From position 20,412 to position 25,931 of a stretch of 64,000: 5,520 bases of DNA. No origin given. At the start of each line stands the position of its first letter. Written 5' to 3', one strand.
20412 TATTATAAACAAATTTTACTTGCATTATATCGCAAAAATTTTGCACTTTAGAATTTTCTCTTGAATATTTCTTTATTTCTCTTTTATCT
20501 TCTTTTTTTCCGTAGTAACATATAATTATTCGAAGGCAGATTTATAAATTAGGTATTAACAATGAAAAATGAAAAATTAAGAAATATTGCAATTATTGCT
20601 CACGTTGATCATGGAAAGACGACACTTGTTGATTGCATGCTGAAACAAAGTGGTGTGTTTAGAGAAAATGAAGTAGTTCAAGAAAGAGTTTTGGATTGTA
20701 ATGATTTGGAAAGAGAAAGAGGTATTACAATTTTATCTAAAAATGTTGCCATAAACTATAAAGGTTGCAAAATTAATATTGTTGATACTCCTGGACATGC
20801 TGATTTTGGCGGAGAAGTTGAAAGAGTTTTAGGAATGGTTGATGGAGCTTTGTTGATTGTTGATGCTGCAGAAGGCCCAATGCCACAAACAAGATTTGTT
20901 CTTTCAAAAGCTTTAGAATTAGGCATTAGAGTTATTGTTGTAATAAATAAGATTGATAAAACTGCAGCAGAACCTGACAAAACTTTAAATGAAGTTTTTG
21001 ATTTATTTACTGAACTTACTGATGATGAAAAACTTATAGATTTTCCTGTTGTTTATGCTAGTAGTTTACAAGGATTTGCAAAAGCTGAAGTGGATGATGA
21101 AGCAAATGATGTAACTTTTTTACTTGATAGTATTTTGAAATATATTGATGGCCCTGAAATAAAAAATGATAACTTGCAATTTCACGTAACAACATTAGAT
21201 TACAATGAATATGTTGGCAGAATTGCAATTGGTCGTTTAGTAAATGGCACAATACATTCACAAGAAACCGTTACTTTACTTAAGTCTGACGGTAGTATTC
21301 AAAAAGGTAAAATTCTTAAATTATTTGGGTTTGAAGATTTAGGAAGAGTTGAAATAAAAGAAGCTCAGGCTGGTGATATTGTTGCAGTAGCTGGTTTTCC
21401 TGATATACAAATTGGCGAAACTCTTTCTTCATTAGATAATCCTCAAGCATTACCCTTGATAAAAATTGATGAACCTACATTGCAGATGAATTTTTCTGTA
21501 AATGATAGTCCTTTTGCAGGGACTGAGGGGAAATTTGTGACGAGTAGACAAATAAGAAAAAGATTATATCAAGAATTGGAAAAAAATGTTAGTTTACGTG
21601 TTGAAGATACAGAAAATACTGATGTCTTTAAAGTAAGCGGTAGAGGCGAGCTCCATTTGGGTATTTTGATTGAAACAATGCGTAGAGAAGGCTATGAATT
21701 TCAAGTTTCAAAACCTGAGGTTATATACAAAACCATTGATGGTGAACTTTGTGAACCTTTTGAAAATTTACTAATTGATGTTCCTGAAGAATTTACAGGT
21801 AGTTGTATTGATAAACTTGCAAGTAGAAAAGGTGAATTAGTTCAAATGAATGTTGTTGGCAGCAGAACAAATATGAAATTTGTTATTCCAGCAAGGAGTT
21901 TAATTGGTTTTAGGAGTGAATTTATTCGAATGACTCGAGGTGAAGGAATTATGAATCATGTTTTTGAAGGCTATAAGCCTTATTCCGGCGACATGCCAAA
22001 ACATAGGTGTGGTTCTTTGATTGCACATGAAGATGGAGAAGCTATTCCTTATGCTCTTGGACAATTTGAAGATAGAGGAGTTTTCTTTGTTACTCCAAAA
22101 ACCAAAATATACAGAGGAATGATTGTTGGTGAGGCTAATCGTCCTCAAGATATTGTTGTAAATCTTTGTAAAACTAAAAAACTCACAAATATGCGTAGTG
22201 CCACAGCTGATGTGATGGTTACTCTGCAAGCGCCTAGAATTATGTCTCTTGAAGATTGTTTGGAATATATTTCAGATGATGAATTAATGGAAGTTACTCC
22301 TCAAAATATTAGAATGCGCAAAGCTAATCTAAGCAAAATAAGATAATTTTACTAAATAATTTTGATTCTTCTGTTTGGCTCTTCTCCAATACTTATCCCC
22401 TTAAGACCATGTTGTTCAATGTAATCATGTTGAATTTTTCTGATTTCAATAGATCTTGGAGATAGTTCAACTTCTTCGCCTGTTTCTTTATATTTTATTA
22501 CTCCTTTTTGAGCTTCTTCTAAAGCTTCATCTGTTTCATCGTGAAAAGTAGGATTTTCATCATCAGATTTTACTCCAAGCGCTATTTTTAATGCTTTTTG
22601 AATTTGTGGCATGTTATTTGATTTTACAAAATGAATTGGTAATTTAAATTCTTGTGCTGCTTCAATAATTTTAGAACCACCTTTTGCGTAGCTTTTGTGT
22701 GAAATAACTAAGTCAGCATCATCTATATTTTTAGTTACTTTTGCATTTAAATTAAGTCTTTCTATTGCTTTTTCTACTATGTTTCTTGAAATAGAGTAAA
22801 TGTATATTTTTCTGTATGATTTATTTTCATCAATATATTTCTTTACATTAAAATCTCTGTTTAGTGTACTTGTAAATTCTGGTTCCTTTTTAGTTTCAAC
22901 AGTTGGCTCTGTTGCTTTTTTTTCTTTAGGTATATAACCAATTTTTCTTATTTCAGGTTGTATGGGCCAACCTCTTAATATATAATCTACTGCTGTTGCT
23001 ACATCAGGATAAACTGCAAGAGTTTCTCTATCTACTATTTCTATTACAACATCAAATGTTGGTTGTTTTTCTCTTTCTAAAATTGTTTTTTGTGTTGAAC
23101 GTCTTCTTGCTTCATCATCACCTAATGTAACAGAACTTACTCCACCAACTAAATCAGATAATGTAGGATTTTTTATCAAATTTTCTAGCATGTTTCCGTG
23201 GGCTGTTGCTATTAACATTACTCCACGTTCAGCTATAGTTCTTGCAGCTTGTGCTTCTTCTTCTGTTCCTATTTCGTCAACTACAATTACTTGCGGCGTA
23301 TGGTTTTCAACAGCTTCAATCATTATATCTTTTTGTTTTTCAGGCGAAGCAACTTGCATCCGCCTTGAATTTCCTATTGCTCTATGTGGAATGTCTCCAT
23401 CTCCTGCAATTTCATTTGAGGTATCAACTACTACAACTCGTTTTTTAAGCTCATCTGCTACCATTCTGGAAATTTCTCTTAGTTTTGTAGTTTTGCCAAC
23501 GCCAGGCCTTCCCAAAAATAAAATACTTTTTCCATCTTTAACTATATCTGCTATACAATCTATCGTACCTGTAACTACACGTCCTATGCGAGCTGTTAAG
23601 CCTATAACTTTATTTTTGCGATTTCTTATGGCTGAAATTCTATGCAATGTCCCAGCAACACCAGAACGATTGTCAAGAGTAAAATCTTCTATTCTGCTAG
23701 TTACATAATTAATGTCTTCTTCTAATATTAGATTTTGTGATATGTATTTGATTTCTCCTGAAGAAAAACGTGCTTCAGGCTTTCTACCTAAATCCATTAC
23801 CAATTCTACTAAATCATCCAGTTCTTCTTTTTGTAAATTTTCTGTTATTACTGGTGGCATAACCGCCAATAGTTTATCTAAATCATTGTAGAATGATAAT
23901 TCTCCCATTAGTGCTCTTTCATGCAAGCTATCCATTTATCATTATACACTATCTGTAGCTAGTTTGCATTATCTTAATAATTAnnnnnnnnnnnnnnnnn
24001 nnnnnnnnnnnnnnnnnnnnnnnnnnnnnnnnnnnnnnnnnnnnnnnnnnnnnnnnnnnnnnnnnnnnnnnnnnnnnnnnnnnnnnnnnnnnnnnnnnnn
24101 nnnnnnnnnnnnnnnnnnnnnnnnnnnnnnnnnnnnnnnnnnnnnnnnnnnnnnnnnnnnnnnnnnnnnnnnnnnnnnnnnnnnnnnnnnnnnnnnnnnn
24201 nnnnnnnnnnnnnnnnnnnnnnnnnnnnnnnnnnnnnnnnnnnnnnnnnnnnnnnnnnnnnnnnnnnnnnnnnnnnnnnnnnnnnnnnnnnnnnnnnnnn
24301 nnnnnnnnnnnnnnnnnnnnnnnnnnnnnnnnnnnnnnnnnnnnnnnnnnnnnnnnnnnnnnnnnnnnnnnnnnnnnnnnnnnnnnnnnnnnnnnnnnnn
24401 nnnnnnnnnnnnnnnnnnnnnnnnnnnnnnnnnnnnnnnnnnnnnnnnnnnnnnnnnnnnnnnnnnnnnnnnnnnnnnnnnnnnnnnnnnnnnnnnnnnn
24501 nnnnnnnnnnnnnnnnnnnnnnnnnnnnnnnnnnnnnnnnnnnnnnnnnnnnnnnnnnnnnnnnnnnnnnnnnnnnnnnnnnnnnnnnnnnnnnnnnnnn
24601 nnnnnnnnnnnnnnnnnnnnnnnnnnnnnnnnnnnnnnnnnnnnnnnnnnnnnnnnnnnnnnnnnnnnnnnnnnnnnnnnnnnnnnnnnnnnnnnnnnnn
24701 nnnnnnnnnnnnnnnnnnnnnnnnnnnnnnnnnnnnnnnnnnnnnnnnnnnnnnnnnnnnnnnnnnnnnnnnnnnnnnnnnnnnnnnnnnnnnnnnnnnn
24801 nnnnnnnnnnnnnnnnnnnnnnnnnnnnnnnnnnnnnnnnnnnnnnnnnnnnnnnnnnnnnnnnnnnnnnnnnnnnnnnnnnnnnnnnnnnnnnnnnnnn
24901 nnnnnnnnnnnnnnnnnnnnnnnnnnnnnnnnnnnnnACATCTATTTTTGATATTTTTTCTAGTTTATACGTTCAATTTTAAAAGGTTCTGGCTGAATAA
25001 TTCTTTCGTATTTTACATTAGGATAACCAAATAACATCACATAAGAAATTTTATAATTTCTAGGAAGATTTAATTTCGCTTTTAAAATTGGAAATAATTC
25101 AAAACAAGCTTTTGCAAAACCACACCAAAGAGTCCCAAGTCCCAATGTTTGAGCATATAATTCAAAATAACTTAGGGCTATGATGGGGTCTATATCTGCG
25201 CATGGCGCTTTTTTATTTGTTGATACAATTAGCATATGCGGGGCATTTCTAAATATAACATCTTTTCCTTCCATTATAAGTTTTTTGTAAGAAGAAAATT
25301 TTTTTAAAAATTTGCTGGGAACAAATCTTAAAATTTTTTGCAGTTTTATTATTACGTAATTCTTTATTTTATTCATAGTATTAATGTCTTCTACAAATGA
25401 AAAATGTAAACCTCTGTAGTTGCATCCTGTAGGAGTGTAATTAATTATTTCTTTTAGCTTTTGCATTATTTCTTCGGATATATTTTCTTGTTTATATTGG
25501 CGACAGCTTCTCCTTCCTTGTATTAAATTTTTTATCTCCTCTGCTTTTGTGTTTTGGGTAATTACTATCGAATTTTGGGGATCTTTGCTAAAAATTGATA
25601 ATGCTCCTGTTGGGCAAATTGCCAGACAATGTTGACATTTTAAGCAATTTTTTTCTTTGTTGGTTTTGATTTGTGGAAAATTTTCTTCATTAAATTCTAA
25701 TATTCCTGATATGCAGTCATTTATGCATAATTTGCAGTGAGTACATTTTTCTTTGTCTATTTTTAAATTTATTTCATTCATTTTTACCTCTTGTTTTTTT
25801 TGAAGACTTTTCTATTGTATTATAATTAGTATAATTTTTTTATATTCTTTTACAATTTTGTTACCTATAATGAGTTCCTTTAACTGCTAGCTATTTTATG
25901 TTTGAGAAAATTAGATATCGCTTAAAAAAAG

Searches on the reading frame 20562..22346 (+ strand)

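Call 67: search_protein_families(library=pfam, proteins=[window:20562-22346:+], max_evalue=0.00001)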
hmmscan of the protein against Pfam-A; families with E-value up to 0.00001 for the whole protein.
window:20562-22346:+ (594 aa): 5 families
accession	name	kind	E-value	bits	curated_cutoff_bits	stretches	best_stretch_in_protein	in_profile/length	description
PF00009.33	GTP_EFTU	-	4.4e-56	189.9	26.5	1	5-195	2-186/188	Elongation factor Tu GTP binding domain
PF21018.2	BipA_C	-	2e-44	150.3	23.8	1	484-591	2-109/110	TypA/BipA C-terminal domain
PF00679.30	EFG_C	-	1.5e-22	79.9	27.9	1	395-480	1-87/89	Elongation factor G C-terminus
PF03144.31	GTP_EFTU_D2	-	1.9e-12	47.9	30.3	1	219-288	1-72/73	Elongation factor Tu domain 2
PF22042.2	EF-G_D2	-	2.8e-07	31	27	1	212-290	9-83/84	Elongation factor G domain 2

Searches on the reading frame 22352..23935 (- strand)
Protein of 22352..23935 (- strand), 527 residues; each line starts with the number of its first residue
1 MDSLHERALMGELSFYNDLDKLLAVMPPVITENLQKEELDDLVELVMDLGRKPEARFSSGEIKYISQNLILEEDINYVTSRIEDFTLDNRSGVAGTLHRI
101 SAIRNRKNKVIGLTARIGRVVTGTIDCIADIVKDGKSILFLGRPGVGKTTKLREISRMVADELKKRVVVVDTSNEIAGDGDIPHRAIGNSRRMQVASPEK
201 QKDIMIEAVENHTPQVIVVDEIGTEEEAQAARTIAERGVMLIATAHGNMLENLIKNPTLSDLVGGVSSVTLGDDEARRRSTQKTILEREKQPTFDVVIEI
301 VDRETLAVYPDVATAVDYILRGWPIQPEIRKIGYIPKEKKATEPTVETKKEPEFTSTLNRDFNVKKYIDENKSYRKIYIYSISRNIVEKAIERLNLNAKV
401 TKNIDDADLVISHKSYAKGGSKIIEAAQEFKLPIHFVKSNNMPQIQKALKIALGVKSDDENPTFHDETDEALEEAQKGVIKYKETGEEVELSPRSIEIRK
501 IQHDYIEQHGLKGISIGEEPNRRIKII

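Call 67: search_protein_families(library=pfam, proteins=[window:22352-23935:-], max_evalue=0.00001)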
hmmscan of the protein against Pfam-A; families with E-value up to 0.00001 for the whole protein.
window:22352-23935:- (527 aa): 3 families
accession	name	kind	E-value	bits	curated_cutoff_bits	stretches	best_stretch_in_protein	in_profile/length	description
PF25516.1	PTPase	-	2.3e-24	85.5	27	1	376-450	2-76/79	Phosphotyrosine protein phosphatase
PF19568.5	Spore_III_AA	-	2.4e-14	53.5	27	1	112-263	118-275/306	Sporulation stage III, protein AA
PF01424.28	R3H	-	6.8e-09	36.1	26.8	1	481-526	13-58/60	R3H domain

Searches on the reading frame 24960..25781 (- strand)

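Call 67: search_protein_families(library=pfam, proteins=[window:24960-25781:-], max_evalue=0.00001)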
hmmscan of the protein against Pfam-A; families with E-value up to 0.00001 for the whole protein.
window:24960-25781:- (273 aa): 7 families
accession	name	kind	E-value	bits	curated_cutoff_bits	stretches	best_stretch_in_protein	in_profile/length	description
PF00881.29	Nitroreductase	-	4.8e-20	72.8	23.5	1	87-253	1-167/167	Nitroreductase family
PF14512.11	TM1586_NiRdase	-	2.9e-10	40.6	27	0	83-149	2-68/215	Putative TM nitroreductase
PF12838.12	Fer4_7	-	2.6e-08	34.6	27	1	12-60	1-52/52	4Fe-4S dicluster domain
PF12837.12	Fer4_6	-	1.6e-07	31.3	25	0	7-27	3-23/24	4Fe-4S binding domain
PF13187.11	Fer4_9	-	7.5e-07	29.5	27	1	12-60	1-51/52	4Fe-4S dicluster domain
PF00037.32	Fer4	-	1.3e-06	28.4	21.1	0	7-24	2-19/24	4Fe-4S binding domain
PF13237.11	Fer4_10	-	7.1e-06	26.3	25.5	0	6-57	2-53/53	4Fe-4S dicluster domain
